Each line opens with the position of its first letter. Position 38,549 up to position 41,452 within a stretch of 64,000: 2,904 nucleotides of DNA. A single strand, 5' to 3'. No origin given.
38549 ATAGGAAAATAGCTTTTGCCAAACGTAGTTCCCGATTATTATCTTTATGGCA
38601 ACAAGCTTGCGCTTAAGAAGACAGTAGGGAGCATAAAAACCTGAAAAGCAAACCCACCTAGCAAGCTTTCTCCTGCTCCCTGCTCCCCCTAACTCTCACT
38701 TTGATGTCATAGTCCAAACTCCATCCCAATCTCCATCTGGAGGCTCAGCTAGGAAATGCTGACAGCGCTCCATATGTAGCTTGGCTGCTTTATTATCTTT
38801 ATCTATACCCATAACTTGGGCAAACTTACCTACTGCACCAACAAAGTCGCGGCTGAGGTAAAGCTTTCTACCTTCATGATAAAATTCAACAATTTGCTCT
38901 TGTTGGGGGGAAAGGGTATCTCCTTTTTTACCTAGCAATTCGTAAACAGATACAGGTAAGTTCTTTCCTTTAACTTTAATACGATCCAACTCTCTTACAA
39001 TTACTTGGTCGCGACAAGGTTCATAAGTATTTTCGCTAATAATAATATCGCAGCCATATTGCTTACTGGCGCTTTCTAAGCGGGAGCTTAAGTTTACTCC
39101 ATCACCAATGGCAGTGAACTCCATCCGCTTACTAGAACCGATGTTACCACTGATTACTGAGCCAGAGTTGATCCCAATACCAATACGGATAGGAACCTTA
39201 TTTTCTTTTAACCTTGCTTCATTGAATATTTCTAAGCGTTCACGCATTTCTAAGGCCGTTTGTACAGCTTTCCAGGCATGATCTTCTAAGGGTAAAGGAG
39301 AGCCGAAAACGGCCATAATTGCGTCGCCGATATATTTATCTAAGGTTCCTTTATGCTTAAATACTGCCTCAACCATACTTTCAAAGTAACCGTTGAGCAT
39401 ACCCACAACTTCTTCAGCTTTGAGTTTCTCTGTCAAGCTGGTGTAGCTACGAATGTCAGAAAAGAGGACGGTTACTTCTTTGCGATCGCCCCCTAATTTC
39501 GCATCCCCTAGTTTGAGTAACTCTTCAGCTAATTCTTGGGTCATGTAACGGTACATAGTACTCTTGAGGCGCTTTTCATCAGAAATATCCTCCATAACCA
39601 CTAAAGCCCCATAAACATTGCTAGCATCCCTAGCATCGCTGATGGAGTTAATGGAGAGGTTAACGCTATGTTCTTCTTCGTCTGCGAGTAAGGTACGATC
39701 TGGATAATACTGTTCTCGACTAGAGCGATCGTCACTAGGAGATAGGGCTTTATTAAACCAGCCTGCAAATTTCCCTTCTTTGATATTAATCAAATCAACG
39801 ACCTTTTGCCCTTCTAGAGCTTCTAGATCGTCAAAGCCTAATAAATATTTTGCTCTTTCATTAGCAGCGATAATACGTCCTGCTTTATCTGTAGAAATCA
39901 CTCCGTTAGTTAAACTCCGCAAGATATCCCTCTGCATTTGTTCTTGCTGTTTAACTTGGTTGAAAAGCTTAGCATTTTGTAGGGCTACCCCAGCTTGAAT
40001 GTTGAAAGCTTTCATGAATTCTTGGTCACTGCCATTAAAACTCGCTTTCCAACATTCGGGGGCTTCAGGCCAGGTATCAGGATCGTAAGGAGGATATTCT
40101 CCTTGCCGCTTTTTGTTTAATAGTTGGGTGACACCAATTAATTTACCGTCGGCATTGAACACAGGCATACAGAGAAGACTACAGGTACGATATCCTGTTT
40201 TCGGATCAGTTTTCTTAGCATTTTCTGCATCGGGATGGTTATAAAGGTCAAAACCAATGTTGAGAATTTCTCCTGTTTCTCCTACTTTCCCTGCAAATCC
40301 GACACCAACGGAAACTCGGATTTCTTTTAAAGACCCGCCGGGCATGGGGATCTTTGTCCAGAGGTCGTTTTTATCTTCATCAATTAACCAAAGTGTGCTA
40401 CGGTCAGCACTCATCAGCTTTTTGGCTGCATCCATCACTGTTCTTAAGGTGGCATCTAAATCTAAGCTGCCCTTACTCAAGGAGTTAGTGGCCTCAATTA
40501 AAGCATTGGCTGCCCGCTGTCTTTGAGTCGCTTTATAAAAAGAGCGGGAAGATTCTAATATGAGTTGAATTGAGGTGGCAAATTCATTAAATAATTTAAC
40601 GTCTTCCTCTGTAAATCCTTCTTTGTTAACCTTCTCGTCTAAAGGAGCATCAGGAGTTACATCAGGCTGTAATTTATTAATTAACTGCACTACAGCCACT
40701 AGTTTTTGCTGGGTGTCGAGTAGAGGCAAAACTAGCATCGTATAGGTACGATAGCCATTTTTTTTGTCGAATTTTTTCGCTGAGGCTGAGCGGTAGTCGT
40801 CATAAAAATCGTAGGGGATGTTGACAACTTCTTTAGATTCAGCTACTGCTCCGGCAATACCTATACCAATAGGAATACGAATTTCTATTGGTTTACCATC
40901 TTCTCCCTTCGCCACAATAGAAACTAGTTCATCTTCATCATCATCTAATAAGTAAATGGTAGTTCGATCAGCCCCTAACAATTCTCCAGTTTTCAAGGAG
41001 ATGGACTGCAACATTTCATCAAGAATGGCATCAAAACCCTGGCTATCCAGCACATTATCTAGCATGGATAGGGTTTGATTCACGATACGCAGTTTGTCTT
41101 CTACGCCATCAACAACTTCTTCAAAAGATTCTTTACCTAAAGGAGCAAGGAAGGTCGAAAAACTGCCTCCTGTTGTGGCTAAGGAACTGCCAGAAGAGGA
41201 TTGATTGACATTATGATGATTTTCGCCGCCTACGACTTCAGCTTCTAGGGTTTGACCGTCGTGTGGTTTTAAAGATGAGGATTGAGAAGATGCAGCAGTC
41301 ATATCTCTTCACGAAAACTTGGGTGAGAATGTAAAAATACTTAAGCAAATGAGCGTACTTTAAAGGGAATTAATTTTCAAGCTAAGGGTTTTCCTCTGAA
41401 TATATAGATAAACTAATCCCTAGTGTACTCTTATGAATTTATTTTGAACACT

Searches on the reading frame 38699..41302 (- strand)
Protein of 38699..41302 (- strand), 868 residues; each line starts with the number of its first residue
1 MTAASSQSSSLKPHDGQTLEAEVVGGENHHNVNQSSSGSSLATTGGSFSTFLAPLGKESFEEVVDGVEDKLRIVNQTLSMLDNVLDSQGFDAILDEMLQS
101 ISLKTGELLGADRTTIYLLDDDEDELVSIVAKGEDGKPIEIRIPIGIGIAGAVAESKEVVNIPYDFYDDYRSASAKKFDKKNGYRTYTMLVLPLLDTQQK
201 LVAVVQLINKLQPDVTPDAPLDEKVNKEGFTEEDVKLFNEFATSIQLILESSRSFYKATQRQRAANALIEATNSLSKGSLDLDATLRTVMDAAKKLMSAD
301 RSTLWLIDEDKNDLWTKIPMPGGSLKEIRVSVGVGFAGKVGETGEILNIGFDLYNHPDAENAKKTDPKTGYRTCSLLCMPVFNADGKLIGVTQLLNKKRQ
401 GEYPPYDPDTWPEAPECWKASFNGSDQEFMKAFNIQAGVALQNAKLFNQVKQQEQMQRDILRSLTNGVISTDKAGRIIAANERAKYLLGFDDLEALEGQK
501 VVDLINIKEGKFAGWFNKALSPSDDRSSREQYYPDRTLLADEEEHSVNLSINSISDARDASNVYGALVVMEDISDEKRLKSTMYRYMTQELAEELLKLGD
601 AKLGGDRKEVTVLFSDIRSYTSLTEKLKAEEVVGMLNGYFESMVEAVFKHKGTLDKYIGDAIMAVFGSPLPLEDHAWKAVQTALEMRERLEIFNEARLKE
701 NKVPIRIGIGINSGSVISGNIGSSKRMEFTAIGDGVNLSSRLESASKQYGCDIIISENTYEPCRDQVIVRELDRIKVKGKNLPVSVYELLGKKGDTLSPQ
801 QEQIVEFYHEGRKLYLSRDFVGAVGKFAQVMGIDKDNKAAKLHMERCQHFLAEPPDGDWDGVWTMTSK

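Call 51: find_encoding_contigs(protein=window:38699-41302:-, flank=10000, max_places=6)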
Protein window:38699-41302:- (868 aa): 4 contigs read that carry it; 1 place shown.
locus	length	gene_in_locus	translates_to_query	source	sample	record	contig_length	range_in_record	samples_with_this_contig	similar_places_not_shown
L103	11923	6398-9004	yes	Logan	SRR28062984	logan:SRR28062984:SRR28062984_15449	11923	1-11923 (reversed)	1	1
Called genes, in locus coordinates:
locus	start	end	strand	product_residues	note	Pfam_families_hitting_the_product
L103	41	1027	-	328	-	PF05235:CHAD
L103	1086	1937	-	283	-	PF00756:Esterase, PF00326:Peptidase_S9 (weak)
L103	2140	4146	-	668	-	PF03109:ABC1, PF27536:UbiB_helical (weak)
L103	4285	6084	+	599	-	PF02463:SMC_N, PF13175:AAA_15, PF13476:AAA_23, PF13555:AAA_29 (weak), PF13304:AAA_21 (faint)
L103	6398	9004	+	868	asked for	PF01590:GAF, PF13185:GAF_2, PF13492:GAF_3 (faint), PF08448:PAS_4 (faint), PF01590:GAF, PF13185:GAF_2 (weak), PF00989:PAS (faint), PF00211:Guanylate_cyc, +1 more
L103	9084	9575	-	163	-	-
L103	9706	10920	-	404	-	PF04087:DUF389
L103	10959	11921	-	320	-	?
